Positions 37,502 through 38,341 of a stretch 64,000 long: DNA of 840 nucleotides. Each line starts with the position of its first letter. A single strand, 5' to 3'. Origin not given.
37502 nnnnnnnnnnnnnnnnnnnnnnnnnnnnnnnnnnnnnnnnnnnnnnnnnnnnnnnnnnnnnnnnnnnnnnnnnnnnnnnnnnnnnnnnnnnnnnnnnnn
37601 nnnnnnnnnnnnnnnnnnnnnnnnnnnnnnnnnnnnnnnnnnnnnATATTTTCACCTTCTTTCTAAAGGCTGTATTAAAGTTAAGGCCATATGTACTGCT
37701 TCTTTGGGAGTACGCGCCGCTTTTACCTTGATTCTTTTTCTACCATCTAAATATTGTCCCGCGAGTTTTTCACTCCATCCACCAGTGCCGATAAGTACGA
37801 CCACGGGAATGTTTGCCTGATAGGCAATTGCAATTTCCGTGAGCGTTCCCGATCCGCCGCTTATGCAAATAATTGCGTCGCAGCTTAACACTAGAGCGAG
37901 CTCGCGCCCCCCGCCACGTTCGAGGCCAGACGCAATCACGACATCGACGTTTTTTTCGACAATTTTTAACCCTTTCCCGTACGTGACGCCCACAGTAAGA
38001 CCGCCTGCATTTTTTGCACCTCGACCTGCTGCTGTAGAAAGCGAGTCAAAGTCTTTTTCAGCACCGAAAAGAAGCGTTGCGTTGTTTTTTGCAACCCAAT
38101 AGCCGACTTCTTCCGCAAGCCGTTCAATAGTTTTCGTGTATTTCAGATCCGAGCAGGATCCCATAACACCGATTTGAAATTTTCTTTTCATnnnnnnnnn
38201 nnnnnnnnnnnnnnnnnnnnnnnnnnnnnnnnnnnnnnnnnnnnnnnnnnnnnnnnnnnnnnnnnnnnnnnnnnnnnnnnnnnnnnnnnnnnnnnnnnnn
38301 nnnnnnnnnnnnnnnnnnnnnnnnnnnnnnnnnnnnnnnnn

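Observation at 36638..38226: Two-gene operon: LOG/TIGR00725-family protein plus a 335-aa protein with a PRTase-like PRPP loop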

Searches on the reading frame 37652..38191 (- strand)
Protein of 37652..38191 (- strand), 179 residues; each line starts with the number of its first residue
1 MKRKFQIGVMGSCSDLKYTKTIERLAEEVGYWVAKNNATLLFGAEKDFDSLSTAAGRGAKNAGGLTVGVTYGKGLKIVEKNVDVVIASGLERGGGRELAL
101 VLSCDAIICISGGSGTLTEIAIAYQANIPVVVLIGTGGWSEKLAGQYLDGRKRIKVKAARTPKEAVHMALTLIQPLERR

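Call 3: search_protein_families(library=pfam, proteins=[window:37652-38191:-], max_evalue=1)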
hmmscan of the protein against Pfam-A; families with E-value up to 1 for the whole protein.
window:37652-38191:- (179 aa): 5 families
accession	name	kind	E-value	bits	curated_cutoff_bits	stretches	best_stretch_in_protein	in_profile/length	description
PF18306.6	LDcluster4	-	5e-30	104.5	26.3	1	4-165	1-150/151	SLOG cluster4 family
PF18171.6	LSDAT_prok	-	7.4e-05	22.6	25.4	1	104-167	124-185/195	SLOG in TRPM, prokaryote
PF03641.19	Lysine_decarbox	-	0.0034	18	27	1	55-121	4-70/131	Possible lysine decarboxylase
PF02776.23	TPP_enzyme_N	-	0.13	12.5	26.8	1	110-136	73-99/119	Thiamine pyrophosphate enzyme, N-terminal TPP binding domain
PF00731.26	AIRC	-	0.28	11.2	30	0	9-30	5-26/148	AIR carboxylase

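Call 4: search_protein_families(library=ncbifam, proteins=[window:37652-38191:-], max_evalue=1)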
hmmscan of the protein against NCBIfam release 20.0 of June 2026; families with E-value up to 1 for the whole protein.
window:37652-38191:- (179 aa): 6 families
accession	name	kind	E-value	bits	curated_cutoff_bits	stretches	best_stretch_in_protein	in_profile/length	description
TIGR00725.1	TIGR00725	hypoth_equivalog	1.4e-24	86.4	106.9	1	5-169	2-158/159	TIGR00725 family protein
TIGR00730.1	TIGR00730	subfamily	2.8e-05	23.9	96.35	1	16-120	11-113/178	TIGR00730 family Rossman fold protein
NF058542.1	CtkRMPhLog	equivalog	0.00017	21.6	300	1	17-126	12-119/177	cytokinin riboside 5'-monophosphate phosphoribohydrolase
TIGR00260.1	thrC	equivalog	0.0043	16.3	167.1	1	101-158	70-131/340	threonine synthase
TIGR01162.1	purE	equivalog_domain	0.05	13.1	149.6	0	9-30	4-25/156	5-(carboxyamino)imidazole ribonucleotide mutase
NF047954.1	PrpdilGlycDhGldA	equivalog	0.05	12.8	700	1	98-132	79-113/365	bifunctional L-1,2-propanediol dehydrogenase/glycerol dehydrogenase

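Call 7: search_protein_families(library=padloc, proteins=[window:37652-38191:-], max_evalue=1)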
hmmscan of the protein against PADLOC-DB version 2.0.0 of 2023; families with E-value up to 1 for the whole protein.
window:37652-38191:- (179 aa): 0 families

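Call 44: search_solved_structures(query=window:37652-38191:-, max_evalue=1, show_alignments=2)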
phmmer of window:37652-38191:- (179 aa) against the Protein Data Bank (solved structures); distinct sequences matched with E-value up to 1: 5.
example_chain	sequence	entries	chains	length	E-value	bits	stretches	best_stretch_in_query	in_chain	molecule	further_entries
1rcu_A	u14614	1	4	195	2.3e-13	53.5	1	21-168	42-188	conserved hypothetical protein VT76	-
2iz5_A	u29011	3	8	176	4.1e-12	49.5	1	3-144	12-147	MOCO CARRIER PROTEIN | MOLYBDENUM COFACTOR CARRIER PROTEIN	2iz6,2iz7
6y01_AAA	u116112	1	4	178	5.3e-12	49.1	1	3-136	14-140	p450 cytochrome, putative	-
3qua_A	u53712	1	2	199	0.0066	19.5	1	22-126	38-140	Putative uncharacterized protein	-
5wq3_A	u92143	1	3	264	0.064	16.3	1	50-140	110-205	Cytokinin riboside 5'-monophosphate phosphoribohydrolase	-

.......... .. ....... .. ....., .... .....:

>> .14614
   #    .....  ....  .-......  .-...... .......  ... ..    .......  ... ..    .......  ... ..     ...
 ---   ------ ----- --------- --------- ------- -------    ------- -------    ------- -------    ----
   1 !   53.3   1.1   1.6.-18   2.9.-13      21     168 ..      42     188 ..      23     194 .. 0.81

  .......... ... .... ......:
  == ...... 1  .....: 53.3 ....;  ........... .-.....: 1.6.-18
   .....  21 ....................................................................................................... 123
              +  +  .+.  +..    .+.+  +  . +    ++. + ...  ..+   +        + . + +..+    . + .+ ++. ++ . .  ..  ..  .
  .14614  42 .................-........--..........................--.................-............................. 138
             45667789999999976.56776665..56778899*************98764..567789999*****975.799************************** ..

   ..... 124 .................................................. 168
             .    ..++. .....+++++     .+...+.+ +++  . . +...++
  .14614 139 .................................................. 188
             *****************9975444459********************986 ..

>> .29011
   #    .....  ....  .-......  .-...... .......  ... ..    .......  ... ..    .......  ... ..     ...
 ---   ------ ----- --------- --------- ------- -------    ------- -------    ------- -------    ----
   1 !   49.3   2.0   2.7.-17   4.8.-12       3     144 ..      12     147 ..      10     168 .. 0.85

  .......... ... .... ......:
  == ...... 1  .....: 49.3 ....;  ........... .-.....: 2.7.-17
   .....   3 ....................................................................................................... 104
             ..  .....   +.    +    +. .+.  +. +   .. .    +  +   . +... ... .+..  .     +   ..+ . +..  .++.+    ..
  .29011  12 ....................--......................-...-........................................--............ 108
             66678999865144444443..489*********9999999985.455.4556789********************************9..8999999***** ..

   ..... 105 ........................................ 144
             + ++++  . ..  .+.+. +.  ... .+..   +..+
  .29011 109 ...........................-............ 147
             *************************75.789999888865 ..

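Call 56: search_solved_structures(query=A3, max_evalue=0.01, show_alignments=0)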
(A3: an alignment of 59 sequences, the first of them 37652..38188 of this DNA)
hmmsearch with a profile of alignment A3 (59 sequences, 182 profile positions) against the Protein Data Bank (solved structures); distinct sequences matched with E-value up to 0.01: 10.
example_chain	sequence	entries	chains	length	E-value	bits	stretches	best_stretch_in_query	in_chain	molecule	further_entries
1rcu_A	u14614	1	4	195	2e-19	73.2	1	23-176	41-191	conserved hypothetical protein VT76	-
6y01_AAA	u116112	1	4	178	4.4e-18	68.8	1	4-178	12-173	p450 cytochrome, putative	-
2iz5_A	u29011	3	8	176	1.5e-14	57.3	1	5-155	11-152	MOCO CARRIER PROTEIN | MOLYBDENUM COFACTOR CARRIER PROTEIN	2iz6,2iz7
3qua_A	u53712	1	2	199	6.3e-09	39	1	23-129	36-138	Putative uncharacterized protein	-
7w2i_A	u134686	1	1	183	1.3e-06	31.4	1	22-126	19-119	Cytokinin riboside 5'-monophosphate phosphoribohydrolase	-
7w2i_B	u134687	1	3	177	1.5e-06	31.2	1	23-126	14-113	Cytokinin riboside 5'-monophosphate phosphoribohydrolase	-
5zbj_A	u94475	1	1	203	2.2e-05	27.4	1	26-126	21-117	Putative cytokinin riboside 5'-monophosphate phosphoribohydrolase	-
3sbx_A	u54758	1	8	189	2.8e-05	27.1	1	24-125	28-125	Putative uncharacterized protein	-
5zbk_A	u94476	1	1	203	0.00028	23.8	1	26-124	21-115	Putative cytokinin riboside 5'-monophosphate phosphoribohydrolase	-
1t35_A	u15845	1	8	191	0.0044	19.9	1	24-126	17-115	HYPOTHETICAL PROTEIN YVDD, Putative Lysine Decarboxylase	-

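Call 65: search_solved_structures(query=A3, max_evalue=0.00001, show_alignments=5)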
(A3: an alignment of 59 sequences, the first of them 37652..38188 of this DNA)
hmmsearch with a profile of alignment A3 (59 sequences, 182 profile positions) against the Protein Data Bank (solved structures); distinct sequences matched with E-value up to 0.00001: 6.
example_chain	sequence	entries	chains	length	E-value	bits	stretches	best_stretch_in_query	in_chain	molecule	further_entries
1rcu_A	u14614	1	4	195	2e-19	73.2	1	23-176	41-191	conserved hypothetical protein VT76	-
6y01_AAA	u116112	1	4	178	4.4e-18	68.8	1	4-178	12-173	p450 cytochrome, putative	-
2iz5_A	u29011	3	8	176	1.5e-14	57.3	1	5-155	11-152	MOCO CARRIER PROTEIN | MOLYBDENUM COFACTOR CARRIER PROTEIN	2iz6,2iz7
3qua_A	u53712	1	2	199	6.3e-09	39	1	23-129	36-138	Putative uncharacterized protein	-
7w2i_A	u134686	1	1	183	1.3e-06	31.4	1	22-126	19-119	Cytokinin riboside 5'-monophosphate phosphoribohydrolase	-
7w2i_B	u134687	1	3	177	1.5e-06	31.2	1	23-126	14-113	Cytokinin riboside 5'-monophosphate phosphoribohydrolase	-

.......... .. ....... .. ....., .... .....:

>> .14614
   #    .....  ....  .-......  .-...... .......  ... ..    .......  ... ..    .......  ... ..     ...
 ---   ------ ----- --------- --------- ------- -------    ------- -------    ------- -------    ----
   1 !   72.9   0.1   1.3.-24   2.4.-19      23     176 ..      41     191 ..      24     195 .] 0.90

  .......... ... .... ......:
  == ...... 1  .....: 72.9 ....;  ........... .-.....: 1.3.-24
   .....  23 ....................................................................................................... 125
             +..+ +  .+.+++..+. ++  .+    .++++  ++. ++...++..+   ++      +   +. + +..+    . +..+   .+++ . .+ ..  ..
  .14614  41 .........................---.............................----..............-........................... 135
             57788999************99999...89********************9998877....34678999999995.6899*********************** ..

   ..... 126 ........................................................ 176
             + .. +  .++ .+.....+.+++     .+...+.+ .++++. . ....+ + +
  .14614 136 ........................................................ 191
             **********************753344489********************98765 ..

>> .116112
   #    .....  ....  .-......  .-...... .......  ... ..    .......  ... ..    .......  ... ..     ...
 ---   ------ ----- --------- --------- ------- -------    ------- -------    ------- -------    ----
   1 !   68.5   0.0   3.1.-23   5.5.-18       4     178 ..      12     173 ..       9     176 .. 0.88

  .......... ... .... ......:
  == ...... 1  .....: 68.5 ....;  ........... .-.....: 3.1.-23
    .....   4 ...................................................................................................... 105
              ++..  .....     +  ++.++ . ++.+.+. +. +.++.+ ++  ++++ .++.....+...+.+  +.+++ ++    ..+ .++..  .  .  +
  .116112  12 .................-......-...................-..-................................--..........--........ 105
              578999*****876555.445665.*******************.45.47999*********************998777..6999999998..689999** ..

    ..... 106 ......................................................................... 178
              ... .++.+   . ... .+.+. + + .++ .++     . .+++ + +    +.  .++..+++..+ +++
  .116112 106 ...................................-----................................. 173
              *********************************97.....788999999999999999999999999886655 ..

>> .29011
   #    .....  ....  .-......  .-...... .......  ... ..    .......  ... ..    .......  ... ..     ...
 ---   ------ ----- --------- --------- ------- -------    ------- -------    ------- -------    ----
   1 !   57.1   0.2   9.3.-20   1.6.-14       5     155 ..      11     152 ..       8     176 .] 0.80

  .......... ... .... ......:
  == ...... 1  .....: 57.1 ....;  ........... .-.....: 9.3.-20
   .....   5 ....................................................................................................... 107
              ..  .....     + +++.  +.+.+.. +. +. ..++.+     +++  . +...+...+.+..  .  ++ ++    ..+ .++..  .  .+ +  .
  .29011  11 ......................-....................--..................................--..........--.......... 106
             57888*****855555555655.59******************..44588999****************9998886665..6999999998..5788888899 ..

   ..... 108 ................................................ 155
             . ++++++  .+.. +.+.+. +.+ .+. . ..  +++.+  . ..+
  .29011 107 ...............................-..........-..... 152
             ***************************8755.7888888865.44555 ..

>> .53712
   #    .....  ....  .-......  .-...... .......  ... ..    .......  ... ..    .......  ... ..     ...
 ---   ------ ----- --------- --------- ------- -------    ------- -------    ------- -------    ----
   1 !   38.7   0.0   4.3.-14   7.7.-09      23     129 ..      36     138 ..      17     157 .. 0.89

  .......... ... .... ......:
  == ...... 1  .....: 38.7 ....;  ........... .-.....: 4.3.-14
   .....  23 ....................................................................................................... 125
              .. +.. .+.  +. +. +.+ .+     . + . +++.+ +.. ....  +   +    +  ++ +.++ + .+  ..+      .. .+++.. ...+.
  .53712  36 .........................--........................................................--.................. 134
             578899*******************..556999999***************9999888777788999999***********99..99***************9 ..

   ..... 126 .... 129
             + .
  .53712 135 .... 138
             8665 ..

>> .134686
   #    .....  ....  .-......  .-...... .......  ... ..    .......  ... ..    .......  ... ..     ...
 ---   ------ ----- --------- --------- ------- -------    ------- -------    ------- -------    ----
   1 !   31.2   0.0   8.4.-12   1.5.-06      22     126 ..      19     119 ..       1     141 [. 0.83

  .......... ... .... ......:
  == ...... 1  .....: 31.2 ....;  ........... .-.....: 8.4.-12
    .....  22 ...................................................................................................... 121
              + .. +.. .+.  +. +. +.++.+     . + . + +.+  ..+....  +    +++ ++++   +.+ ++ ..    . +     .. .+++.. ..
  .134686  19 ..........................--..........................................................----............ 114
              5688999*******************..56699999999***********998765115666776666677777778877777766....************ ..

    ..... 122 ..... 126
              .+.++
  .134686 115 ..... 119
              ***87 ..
